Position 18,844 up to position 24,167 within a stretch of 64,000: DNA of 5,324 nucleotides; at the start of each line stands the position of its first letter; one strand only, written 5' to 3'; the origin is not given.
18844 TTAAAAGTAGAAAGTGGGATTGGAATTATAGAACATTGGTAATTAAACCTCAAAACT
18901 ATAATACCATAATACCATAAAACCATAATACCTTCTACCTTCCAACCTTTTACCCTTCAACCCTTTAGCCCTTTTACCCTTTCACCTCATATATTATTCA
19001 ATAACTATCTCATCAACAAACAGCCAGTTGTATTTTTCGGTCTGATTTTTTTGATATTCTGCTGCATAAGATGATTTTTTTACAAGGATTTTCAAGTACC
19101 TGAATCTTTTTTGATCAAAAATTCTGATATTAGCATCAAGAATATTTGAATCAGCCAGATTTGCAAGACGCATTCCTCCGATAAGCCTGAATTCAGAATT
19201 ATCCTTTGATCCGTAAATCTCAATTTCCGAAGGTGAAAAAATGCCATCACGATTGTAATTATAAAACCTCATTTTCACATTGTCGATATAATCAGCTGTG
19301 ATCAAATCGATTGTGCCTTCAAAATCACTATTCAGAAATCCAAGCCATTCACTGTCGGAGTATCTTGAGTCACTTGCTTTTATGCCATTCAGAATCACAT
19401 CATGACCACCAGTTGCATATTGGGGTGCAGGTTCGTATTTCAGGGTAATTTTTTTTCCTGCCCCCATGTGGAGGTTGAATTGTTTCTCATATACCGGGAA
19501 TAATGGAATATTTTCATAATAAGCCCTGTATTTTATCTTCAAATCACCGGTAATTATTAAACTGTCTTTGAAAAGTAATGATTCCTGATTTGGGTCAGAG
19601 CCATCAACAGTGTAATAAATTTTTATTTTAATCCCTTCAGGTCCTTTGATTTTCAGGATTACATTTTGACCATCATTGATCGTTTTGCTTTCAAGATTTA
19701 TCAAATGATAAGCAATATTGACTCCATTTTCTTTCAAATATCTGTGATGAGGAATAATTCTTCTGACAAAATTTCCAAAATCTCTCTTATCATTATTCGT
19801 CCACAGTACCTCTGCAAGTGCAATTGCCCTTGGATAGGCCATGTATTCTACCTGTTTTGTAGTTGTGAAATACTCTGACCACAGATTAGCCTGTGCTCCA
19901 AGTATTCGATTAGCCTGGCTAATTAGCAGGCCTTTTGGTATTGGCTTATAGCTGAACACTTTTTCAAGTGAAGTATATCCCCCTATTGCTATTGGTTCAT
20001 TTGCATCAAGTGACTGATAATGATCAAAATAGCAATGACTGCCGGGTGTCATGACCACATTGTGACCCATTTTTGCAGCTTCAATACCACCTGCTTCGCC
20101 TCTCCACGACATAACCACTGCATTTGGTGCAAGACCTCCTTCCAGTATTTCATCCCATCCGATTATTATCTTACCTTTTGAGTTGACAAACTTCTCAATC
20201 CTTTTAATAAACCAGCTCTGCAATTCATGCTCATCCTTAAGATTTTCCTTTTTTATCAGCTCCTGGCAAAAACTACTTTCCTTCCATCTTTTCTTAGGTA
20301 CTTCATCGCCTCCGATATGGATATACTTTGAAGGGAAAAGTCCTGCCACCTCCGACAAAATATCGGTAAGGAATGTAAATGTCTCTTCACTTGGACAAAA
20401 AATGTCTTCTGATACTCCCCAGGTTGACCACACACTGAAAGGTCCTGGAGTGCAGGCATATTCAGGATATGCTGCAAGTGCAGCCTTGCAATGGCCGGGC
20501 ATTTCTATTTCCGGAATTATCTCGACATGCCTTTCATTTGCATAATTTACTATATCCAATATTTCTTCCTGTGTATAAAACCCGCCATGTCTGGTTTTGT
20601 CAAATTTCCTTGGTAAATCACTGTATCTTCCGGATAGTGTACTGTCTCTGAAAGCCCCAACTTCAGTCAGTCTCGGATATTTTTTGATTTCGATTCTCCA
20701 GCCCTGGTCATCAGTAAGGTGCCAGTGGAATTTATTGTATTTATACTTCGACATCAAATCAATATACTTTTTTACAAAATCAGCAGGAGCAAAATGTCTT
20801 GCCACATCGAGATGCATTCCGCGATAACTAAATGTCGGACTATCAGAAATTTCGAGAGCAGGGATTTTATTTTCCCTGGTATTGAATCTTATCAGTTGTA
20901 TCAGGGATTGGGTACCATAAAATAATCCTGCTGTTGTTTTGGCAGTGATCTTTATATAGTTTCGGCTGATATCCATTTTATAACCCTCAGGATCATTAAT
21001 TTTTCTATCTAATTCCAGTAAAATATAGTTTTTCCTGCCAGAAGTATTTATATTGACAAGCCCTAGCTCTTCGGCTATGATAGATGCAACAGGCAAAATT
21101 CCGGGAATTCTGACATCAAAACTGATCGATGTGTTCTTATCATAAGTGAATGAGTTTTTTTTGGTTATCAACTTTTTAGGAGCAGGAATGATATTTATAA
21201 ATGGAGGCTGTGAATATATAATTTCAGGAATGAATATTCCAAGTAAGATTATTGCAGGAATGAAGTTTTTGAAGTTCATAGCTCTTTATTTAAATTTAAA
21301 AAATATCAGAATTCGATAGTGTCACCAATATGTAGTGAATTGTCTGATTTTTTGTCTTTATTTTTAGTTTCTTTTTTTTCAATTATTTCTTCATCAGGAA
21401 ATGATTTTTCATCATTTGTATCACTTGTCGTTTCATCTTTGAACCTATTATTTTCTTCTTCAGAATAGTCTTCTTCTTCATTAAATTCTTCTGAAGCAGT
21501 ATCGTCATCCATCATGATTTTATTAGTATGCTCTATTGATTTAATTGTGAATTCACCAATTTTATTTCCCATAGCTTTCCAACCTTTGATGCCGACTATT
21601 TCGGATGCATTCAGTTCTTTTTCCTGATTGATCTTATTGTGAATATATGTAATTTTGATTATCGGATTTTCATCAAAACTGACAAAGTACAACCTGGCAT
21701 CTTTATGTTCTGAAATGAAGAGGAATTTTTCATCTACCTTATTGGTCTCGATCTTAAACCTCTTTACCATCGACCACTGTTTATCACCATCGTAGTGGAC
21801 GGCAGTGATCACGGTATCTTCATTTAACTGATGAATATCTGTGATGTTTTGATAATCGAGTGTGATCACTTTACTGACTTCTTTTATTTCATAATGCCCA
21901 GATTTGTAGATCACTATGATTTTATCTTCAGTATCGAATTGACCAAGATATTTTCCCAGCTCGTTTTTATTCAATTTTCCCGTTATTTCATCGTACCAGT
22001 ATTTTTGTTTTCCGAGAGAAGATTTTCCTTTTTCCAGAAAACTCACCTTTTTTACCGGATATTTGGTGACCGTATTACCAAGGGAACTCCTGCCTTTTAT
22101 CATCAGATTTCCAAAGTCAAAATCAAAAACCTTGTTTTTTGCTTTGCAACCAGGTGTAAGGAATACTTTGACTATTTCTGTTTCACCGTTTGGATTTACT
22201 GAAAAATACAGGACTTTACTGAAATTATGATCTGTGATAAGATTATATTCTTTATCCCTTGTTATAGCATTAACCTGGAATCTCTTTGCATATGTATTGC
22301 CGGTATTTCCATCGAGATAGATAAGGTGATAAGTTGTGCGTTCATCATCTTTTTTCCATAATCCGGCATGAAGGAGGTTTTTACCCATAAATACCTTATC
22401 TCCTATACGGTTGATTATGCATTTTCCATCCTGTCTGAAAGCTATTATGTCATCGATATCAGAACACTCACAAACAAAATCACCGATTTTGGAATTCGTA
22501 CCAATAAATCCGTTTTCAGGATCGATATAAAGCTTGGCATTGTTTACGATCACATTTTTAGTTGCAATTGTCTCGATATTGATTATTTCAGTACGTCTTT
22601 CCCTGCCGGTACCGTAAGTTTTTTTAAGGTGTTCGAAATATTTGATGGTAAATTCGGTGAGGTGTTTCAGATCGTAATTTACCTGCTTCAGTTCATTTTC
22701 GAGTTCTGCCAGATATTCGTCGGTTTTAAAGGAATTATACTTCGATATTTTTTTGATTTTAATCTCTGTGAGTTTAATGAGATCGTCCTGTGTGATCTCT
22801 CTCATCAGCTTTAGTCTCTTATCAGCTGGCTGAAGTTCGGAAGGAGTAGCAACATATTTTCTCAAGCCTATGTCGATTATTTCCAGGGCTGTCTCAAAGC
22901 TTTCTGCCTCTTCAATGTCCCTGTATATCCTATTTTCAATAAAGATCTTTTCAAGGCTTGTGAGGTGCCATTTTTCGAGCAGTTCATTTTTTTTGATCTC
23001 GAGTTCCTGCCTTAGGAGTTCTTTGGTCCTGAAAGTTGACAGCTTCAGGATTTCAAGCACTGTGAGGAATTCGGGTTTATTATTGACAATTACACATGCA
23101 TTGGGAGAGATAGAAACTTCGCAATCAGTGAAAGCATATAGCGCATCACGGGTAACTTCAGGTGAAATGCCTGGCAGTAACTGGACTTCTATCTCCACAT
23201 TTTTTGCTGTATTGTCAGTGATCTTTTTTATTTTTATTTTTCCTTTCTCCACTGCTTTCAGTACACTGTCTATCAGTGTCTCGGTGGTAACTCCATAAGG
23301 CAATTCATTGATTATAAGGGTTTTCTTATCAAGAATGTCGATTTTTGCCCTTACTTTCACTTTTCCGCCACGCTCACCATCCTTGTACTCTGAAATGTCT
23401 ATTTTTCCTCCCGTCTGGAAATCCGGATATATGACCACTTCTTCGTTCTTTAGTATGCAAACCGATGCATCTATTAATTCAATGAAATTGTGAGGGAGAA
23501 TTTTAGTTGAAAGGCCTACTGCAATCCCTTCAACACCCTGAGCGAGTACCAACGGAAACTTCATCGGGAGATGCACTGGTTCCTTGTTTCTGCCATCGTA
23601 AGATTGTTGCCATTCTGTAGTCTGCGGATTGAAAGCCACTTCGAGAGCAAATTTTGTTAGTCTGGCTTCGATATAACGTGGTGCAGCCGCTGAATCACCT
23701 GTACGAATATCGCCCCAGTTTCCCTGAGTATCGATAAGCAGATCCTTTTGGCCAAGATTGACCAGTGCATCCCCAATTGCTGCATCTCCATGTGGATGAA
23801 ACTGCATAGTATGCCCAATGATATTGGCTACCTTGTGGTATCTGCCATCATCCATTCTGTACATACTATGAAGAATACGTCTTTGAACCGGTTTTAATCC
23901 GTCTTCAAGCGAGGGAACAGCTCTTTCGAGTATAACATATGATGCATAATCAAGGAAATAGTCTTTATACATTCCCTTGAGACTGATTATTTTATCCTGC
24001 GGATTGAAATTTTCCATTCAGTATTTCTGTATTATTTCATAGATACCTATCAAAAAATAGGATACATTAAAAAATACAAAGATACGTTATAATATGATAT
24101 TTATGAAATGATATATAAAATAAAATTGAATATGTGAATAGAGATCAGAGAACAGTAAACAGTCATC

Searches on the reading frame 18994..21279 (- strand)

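Call 28: search_protein_families(library=pfam, proteins=[window:18994-21279:-], max_evalue=0.00001)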
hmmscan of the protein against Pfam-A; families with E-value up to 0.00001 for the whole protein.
window:18994-21279:- (761 aa): 4 families
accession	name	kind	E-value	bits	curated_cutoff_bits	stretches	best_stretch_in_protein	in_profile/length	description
PF00728.28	Glyco_hydro_20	-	1.3e-123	413.2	22.3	1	150-495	1-347/348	Glycosyl hydrolase family 20, catalytic domain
PF02838.20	Glyco_hydro_20b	-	4.9e-19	69.7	26.1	1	29-146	3-123/124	Glycosyl hydrolase family 20, domain 2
PF13290.12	CHB_HEX_C_1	-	1.4e-08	34.9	22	1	530-587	2-56/67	Chitobiase/beta-hexosaminidase C-terminal domain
PF13287.12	Fn3_assoc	-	9.4e-08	32.5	23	1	553-588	11-46/59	Fn3 associated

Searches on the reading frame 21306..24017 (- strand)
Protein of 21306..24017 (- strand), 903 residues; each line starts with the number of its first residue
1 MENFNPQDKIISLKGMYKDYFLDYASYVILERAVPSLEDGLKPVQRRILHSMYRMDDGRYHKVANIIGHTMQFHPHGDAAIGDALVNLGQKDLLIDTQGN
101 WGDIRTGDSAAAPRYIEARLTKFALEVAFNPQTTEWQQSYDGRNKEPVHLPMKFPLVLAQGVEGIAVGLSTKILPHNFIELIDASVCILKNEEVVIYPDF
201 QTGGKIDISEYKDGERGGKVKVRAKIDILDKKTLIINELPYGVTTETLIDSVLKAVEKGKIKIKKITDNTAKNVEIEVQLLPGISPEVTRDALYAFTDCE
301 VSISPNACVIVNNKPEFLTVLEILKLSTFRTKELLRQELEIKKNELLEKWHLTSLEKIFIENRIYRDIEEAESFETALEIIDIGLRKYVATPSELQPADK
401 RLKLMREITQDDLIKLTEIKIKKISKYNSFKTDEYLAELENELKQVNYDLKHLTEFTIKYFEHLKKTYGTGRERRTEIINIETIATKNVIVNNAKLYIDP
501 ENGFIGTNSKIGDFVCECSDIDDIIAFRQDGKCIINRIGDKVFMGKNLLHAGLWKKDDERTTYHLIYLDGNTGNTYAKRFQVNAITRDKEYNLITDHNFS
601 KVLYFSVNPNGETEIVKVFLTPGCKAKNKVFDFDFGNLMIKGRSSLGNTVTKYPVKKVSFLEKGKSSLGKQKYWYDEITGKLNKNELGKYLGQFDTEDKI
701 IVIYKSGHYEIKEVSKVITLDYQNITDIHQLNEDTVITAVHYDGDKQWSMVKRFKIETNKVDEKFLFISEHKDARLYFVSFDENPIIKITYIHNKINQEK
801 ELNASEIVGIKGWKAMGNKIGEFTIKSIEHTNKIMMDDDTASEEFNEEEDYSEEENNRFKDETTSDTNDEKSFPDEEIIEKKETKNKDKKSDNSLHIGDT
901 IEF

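Call 28: search_protein_families(library=pfam, proteins=[window:21306-24017:-], max_evalue=0.00001)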
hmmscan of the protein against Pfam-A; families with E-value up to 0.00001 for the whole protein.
window:21306-24017:- (903 aa): 1 family
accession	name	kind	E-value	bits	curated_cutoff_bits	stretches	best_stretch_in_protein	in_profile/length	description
PF00521.26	DNA_topoisoIV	-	7.8e-107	358.2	31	1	32-457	1-427/432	DNA gyrase/topoisomerase IV, subunit A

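Call 29: find_related_loci(query=window:21306-24017:-, collection=metagenome_contigs, flank=10000)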
Query window:21306-24017:- (903 aa) in metagenome_contigs; peptide patterns used: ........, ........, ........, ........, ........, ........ (x = any residue, [..] = any of these).
600 stretches matched a pattern (row limit reached: there are more); 495 encode a relative of the query (tblastn E <= 1e-3); the best 80 are kept; 80 distinct loci.
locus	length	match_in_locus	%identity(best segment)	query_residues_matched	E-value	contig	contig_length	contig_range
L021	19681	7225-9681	63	8-825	0e+0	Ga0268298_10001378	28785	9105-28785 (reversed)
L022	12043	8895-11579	59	10-903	0e+0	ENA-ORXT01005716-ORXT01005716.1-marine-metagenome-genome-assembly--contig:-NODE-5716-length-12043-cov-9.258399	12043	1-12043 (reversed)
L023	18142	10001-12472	63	7-829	0e+0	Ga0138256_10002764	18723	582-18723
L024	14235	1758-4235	59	5-830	0e+0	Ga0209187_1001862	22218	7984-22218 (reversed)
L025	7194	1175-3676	59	10-829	0e+0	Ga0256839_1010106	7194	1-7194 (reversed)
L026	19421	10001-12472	59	9-829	0e+0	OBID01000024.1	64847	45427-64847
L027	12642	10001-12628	55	10-903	0e+0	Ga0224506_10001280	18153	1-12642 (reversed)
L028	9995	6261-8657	58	9-819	0e+0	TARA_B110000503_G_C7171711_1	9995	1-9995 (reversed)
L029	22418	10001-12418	58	11-828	0e+0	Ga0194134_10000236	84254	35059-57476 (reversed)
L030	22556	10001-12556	55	2-862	0e+0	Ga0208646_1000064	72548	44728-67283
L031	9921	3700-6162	59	5-822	0e+0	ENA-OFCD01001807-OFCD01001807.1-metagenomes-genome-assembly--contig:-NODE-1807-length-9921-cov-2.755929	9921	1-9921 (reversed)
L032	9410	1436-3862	57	9-829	0e+0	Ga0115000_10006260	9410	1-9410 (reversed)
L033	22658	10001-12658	55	11-897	0e+0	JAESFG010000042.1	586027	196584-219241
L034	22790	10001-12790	53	10-903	0e+0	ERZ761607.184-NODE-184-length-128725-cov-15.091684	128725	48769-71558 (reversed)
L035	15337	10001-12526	55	5-859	0e+0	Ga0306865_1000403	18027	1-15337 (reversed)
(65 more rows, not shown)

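Call 72: find_homologous_proteins(query=window:21306-24017:-, max_evalue=1e-150)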
Query window:21306-24017:- (903 aa): 8000 proteins with E <= 1e-150 among 8000 candidates; the best 120 are listed.
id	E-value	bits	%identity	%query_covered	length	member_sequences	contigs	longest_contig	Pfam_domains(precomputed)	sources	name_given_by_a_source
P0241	0.0e+0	2032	100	100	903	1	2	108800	PF00521.27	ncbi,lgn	ncbi:MAG: DNA gyrase/topoisomerase IV subunit A [Deltaproteobacteria bacterium]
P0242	0.0e+0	2022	100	100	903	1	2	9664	PF00521.27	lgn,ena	-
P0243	0.0e+0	1752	86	100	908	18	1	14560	PF00521.27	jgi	jgi:topoisomerase IV subunit A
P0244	0.0e+0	1682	82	100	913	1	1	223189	PF00521.27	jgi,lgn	jgi:topoisomerase-4 subunit A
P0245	0.0e+0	1681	81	100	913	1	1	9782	PF00521.27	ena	-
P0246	0.0e+0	1678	81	100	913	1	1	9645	PF00521.27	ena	-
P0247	0.0e+0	1658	80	100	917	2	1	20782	PF00521.27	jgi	jgi:topoisomerase IV subunit A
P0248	0.0e+0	1620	79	100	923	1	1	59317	PF00521.27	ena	-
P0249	0.0e+0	1521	73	100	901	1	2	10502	PF00521.27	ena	-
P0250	0.0e+0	1450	72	100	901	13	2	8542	PF00521.27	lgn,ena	-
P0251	0.0e+0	1448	72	100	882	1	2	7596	PF00521.27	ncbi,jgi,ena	-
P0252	0.0e+0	1440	70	100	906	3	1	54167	PF00521.27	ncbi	-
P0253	0.0e+0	1439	70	100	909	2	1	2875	PF00521.27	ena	-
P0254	0.0e+0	1430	70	100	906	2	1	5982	PF00521.27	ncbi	-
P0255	0.0e+0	1421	70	100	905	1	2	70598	PF00521.27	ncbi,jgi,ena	-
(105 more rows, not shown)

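Call 73: find_encoding_contigs(protein=P0244, flank=10000, max_places=1)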
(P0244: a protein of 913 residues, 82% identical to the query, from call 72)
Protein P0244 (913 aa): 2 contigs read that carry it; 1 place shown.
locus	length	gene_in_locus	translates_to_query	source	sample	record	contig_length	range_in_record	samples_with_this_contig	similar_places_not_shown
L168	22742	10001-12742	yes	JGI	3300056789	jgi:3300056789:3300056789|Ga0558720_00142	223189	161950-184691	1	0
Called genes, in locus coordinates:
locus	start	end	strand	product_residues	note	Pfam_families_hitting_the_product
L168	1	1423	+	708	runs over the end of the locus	PF14938:SNAP (faint), PF24885:TPR_NPHP3 (faint), PF07719:TPR_2 (faint), PF13181:TPR_8 (faint), PF13374:TPR_10 (faint), PF17874:TPR_MalT (faint), PF13424:TPR_12, PF02518:HATPase_c, +4 more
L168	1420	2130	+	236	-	PF00072:Response_reg, PF04397:LytTR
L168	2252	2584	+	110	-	-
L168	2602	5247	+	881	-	PF00560:LRR_1 (faint), PF13855:LRR_8, PF00028:Cadherin, PF18962:Por_Secre_tail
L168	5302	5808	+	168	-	-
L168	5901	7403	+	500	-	PF07602:DUF1565 (faint), PF22842:Pel9A-like_beta_helix (weak), PF13229:Beta_helix (weak)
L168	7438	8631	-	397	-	PF00266:Aminotran_5, PF01041:DegT_DnrJ_EryC1 (weak), PF01053:Cys_Met_Meta_PP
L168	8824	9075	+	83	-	-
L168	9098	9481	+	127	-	PF02001:DUF134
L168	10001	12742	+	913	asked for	PF00521:DNA_topoisoIV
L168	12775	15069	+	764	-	PF02838:Glyco_hydro_20b, PF00728:Glyco_hydro_20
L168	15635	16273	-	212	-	-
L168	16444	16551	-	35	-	-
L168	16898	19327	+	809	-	PF03030:H_PPase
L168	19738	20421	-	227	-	-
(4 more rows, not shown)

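Call 74: find_encoding_contigs(protein=P0243, flank=10000, max_places=1)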
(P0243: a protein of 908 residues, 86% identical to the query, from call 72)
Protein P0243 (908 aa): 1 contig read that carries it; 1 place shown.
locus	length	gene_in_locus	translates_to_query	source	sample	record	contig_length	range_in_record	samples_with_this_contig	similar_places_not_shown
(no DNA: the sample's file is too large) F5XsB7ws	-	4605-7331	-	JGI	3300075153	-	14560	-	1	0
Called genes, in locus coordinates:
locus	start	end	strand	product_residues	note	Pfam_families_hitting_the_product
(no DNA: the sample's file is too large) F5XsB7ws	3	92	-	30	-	?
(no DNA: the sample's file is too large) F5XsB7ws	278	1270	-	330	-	-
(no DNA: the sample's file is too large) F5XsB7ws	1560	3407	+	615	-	-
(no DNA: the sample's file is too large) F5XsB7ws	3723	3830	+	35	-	-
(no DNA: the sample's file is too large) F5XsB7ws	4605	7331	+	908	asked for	PF00521:DNA_topoisoIV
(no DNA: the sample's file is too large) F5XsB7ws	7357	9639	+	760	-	PF02838:Glyco_hydro_20b, PF00728:Glyco_hydro_20, PF13287:Fn3_assoc (weak), PF13290:CHB_HEX_C_1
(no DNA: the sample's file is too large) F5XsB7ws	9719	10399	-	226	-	PF00027:cNMP_binding, PF13545:HTH_Crp_2, PF00325:Crp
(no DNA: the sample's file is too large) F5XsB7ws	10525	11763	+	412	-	PF07992:Pyr_redox_2 (faint), PF21706:FCSD_central (weak)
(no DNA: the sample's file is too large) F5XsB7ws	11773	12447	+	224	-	-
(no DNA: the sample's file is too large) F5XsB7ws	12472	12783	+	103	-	PF04358:DsrC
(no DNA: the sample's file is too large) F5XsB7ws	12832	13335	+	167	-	PF02635:DsrE (faint), PF13686:DrsE_2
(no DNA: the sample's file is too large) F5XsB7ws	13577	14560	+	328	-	?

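Call 75: find_encoding_contigs(protein=P0248, flank=10000, max_places=1)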
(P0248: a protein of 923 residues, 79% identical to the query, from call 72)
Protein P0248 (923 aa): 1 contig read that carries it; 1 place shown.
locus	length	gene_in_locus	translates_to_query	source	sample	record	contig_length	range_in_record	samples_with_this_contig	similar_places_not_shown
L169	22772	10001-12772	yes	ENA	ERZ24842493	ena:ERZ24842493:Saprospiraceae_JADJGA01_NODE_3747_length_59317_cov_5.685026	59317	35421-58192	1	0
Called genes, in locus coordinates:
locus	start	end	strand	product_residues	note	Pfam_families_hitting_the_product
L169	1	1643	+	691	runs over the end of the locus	PF14938:SNAP (faint), PF07719:TPR_2 (faint), PF13181:TPR_8 (faint), PF24885:TPR_NPHP3 (faint), PF00515:TPR_1 (faint), PF13424:TPR_12, PF13424:TPR_12, PF02518:HATPase_c, +4 more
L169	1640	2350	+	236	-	PF00072:Response_reg, PF04397:LytTR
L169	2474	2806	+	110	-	-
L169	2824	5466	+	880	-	PF00560:LRR_1 (faint), PF12799:LRR_4 (faint), PF13855:LRR_8 (weak), PF23598:LRR_14, PF17803:Cadherin_4 (faint), PF23592:Cadherin_CELSR2_9th (faint), PF00028:Cadherin, PF18962:Por_Secre_tail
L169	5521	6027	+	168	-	-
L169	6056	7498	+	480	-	PF07602:DUF1565 (faint), PF22842:Pel9A-like_beta_helix (weak), PF13229:Beta_helix (faint)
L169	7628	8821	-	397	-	PF00266:Aminotran_5, PF01041:DegT_DnrJ_EryC1 (weak), PF01053:Cys_Met_Meta_PP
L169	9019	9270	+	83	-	-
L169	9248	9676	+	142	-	PF02001:DUF134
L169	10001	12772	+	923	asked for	PF00521:DNA_topoisoIV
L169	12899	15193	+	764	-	PF02838:Glyco_hydro_20b, PF00728:Glyco_hydro_20, PF13287:Fn3_assoc (faint)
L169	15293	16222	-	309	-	PF18962:Por_Secre_tail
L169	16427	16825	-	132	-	-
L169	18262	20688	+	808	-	PF03030:H_PPase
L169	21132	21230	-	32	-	-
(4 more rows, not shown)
